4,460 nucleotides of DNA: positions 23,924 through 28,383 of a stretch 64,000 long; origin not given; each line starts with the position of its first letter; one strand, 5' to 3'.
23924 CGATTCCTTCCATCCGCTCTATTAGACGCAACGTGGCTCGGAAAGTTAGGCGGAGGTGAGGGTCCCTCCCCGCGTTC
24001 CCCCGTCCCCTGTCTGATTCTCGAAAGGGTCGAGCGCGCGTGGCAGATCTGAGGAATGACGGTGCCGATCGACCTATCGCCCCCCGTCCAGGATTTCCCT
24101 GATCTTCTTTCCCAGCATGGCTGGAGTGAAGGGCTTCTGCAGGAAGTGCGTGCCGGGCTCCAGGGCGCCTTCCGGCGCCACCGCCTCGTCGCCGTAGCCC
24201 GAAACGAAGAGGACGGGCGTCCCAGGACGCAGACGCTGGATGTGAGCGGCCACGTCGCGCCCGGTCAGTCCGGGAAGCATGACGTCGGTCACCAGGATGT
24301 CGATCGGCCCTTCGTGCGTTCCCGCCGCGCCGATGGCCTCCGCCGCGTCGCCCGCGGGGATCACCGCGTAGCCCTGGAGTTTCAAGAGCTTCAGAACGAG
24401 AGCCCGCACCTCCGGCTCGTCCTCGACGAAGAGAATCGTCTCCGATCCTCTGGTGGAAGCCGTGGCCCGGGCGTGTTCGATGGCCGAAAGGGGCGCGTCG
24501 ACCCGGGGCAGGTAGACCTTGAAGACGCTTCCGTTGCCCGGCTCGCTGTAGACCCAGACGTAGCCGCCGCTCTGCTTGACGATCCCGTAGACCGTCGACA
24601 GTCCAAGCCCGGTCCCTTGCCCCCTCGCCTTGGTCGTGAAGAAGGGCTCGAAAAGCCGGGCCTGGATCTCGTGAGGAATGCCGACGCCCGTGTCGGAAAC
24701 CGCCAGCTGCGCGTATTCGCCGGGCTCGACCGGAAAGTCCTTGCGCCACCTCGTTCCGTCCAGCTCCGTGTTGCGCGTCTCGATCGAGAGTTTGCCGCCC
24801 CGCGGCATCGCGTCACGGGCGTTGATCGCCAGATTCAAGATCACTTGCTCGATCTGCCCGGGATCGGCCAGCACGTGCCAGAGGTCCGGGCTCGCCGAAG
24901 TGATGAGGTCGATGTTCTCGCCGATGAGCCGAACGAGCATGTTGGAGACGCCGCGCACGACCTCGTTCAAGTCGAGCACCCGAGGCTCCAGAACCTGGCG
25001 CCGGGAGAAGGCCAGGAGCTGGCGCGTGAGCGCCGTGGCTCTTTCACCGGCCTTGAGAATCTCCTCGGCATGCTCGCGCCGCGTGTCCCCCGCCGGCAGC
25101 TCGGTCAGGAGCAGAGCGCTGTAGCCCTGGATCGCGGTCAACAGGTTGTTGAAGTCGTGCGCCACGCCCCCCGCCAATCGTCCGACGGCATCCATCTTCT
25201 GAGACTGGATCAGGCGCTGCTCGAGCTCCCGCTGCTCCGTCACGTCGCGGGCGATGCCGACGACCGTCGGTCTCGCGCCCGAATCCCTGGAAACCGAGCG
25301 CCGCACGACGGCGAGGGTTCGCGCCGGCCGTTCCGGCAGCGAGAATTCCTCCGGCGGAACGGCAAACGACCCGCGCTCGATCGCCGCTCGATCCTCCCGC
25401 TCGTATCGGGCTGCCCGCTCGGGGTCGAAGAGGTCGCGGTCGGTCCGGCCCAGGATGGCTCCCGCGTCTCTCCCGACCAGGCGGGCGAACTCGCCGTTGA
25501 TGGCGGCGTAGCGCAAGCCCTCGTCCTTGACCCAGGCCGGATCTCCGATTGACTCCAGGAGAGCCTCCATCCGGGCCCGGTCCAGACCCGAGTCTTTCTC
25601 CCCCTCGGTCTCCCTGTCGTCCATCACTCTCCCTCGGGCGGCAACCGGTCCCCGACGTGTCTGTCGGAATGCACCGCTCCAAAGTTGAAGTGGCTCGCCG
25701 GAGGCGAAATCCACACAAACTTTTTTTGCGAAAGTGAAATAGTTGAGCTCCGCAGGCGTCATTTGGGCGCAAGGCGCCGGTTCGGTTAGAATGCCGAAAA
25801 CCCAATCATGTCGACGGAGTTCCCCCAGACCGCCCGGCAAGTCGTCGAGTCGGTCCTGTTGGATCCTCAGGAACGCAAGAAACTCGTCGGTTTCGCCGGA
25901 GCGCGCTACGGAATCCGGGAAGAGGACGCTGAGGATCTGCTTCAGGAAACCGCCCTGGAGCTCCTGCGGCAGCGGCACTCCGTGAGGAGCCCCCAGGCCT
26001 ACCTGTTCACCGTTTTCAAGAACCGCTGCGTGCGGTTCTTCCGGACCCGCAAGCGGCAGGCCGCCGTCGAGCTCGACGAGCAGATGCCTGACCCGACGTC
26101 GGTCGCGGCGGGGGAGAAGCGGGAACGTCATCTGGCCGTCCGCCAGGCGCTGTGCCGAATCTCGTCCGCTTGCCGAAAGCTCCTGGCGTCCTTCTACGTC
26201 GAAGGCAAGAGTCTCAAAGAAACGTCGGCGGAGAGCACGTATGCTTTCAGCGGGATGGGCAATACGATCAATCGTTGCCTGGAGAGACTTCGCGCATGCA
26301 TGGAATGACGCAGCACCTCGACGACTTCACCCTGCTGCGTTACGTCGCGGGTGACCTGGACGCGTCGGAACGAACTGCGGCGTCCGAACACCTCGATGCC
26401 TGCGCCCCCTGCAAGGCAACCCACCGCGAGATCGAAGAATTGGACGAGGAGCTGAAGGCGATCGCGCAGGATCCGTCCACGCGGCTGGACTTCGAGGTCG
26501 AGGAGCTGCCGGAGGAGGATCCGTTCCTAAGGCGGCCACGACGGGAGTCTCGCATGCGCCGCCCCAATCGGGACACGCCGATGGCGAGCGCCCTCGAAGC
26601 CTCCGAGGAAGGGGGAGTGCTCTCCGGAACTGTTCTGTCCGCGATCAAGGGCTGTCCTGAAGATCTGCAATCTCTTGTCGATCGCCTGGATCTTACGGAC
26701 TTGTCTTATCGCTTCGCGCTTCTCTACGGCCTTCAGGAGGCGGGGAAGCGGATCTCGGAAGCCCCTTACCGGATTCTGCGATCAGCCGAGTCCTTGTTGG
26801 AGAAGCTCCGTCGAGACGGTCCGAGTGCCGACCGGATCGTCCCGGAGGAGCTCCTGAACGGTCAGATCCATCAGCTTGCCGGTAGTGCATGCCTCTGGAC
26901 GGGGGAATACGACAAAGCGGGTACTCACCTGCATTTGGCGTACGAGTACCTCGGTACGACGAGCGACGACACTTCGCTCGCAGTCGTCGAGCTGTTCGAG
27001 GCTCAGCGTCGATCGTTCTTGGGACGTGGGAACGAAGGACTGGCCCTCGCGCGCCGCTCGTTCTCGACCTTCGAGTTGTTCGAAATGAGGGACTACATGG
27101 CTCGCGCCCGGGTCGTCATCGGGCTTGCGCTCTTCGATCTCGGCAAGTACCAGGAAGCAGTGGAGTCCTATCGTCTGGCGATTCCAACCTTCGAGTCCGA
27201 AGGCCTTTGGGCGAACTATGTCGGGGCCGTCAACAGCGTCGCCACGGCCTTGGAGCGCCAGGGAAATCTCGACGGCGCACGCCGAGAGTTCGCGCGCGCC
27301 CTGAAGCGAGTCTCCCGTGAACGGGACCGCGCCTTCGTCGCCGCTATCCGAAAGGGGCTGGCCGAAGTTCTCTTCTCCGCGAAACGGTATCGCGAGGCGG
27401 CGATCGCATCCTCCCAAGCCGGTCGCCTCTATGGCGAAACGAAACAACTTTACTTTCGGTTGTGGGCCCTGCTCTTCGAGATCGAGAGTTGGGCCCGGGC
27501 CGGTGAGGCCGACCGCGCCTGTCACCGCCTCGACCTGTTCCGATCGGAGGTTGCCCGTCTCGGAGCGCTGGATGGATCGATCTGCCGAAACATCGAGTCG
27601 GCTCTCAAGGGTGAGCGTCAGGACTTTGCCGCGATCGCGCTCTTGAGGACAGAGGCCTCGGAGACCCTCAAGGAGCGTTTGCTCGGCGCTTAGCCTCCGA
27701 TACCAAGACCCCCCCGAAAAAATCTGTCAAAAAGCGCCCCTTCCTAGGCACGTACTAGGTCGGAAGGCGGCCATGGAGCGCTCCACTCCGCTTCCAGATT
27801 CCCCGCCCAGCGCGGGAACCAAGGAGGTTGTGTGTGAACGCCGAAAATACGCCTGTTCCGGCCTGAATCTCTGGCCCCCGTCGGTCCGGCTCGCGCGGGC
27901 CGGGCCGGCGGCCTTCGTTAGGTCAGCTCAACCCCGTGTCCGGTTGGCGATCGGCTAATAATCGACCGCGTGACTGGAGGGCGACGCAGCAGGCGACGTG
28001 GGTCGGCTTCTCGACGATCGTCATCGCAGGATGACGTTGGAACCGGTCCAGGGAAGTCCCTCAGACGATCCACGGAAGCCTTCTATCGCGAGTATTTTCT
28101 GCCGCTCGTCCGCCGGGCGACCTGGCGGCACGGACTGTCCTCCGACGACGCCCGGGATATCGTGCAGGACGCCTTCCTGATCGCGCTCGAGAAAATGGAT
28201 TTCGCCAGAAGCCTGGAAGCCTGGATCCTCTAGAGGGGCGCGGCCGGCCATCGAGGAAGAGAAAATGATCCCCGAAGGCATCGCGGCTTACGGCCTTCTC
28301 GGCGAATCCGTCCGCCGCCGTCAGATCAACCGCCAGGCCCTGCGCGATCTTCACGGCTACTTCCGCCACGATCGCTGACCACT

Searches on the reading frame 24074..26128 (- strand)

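Call 108: search_protein_families(library=pfam, max_evalue=0.01, proteins=[window:24074-26128:-])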
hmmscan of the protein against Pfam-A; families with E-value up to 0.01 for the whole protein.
window:24074-26128:- (684 aa): 8 families
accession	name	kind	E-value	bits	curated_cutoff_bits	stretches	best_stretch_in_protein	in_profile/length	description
PF02518.31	HATPase_c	-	1.7e-22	80.4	26.4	1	422-542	2-109/111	Histidine kinase-, DNA gyrase B-, and HSP90-like ATPase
PF00072.30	Response_reg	-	1.5e-17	64.2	30.2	1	565-676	1-110/111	Response regulator receiver domain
PF08448.16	PAS_4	-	3.4e-16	59.9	23.1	1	191-301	1-110/110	PAS fold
PF00512.31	HisKA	-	1.2e-11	44.9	26.9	1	316-378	3-64/66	His Kinase A (phospho-acceptor) domain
PF00989.32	PAS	-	2.6e-05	24.6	22.6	1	186-296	2-113/113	PAS fold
PF10090.15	HPTransfase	-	0.0011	19.1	22.9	1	426-455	32-61/123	Histidine phosphotransferase C-terminal domain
PF13426.13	PAS_9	-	0.0024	18.6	27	1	205-298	11-103/103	PAS domain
PF13188.13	PAS_8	-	0.0026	18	21.8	1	185-240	1-57/65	PAS domain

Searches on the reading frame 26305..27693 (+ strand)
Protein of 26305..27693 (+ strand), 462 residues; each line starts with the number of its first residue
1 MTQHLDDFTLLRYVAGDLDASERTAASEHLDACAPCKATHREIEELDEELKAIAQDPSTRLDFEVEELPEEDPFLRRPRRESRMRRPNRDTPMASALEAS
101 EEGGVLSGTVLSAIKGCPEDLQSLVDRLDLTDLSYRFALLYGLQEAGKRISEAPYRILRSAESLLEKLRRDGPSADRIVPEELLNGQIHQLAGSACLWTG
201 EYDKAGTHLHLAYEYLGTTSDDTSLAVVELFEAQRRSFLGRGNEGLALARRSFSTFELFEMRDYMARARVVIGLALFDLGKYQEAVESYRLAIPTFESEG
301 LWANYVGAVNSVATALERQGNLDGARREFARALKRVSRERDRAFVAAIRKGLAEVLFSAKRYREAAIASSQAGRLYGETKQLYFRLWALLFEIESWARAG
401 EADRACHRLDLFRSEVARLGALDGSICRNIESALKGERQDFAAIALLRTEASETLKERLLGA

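Call 6: search_protein_families(library=pfam, max_evalue=1, proteins=[window:26305-27693:+])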
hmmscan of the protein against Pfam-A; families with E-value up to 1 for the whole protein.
window:26305-27693:+ (462 aa): 17 families
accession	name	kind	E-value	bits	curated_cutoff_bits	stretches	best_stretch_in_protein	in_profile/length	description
PF13424.12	TPR_12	-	1e-14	54.9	30.1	2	311-368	8-67/77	Tetratricopeptide repeat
PF07719.23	TPR_2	-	1.6e-08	34.4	27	2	271-293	6-28/34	Tetratricopeptide repeat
PF00515.34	TPR_1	-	3.3e-07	30.3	27.8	1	267-293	2-28/34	Tetratricopeptide repeat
PF13432.12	TPR_16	-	7.4e-07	29.9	32.7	2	313-368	4-52/65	Tetratricopeptide repeat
PF13374.12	TPR_10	-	1e-06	29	27.5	2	266-293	2-29/42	Tetratricopeptide repeat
PF13428.12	TPR_14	-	5e-06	27.1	23.5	1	312-337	7-32/44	Tetratricopeptide repeat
PF13181.12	TPR_8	-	5.7e-05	23.4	25.7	1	266-293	1-28/34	Tetratricopeptide repeat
PF13490.11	zf-HC2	-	0.00011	22.6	22.2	1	12-36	10-34/35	Putative zinc-finger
PF17874.7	TPR_MalT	-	0.0013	18.5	45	1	266-407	38-182/336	MalT-like TPR region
PF12895.13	ANAPC3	-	0.0015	19.2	27.2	1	267-288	57-78/82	Anaphase-promoting complex, cyclosome, subunit 3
PF13414.12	TPR_11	-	0.0023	18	26.8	1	273-293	1-21/42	TPR repeat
PF14559.12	TPR_19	-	0.0024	18.6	25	1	319-365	4-44/68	Tetratricopeptide repeat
PF13174.12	TPR_6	-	0.018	16.1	26.3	0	272-290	6-24/33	Tetratricopeptide repeat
PF12968.13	DUF3856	-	0.031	14.7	27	1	251-336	40-130/143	Domain of Unknown Function (DUF3856)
PF10602.15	RPN7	-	0.035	14.2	29.6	1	199-303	86-150/174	26S proteasome subunit RPN7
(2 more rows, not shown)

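Call 7: search_protein_families(library=ncbifam, max_evalue=1, proteins=[window:26305-27693:+])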
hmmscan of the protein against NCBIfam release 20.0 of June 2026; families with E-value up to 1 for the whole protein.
window:26305-27693:+ (462 aa): 5 families
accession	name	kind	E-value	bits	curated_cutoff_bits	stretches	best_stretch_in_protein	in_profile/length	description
NF053617.1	SARPRegAfsRStmc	equivalog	3.5e-05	21.9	1430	1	192-299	782-889/986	SARP-family global regulator AfsR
TIGR02451.1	anti_sig_ChrR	subfamily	0.00021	21.2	124.5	1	4-50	2-48/216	ChrR family anti-sigma-E factor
NF052375.1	antisigma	equivalog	0.0004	20.4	100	1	10-90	2-86/217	anti-sigma factor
TIGR03988.1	antisig_RsrA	equivalog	0.0066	16.5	62.5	1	11-53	10-48/77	mycothiol system anti-sigma-R factor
TIGR02795.1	tol_pal_ybgF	equivalog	0.16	12.6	90.1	0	249-330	21-100/119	tol-pal system protein YbgF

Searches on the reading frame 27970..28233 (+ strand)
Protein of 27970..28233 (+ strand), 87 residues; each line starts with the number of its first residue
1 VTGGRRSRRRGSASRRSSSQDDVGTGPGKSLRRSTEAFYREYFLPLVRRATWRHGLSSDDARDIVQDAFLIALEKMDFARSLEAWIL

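Call 6: search_protein_families(library=pfam, max_evalue=1, proteins=[window:27970-28233:+])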
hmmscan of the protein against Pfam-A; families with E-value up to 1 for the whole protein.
window:27970-28233:+ (87 aa): 1 family
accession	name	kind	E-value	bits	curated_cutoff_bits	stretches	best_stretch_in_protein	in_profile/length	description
PF04542.20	Sigma70_r2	-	2.7e-05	24.3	24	1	42-86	4-53/71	Sigma-70 region 2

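Call 7: search_protein_families(library=ncbifam, max_evalue=1, proteins=[window:27970-28233:+])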
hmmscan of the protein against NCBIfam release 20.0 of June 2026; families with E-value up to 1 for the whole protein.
window:27970-28233:+ (87 aa): 7 families
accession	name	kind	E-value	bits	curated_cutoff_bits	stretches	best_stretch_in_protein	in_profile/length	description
TIGR02985.1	Sig70_bacteroi1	subfamily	0.0057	16.9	126.4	1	36-83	4-53/162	RNA polymerase sigma-70 factor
NF040705.1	sigma_mbnA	exception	0.0085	15.8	350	1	37-77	4-42/272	methanobactin precursor domain-containing sigma factor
NF009185.0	PRK12533.1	equivalog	0.016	14.8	248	1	50-81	46-76/231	RNA polymerase sigma factor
NF007214.0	PRK09636.1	subfamily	0.044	13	271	1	52-86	22-57/293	RNA polymerase sigma factor SigJ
NF058625.1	sigma_PG0214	equivalog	0.059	13.1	130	1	49-85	19-58/170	GFO_1088 family ECF-type sigma factor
TIGR02937.1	sigma70-ECF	superfamily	0.066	12.8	42.9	1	41-76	8-43/165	sigma-70 family RNA polymerase sigma factor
NF009165.0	PRK12512.1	equivalog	0.078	12.6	198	1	46-71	38-63/184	RNA polymerase sigma factor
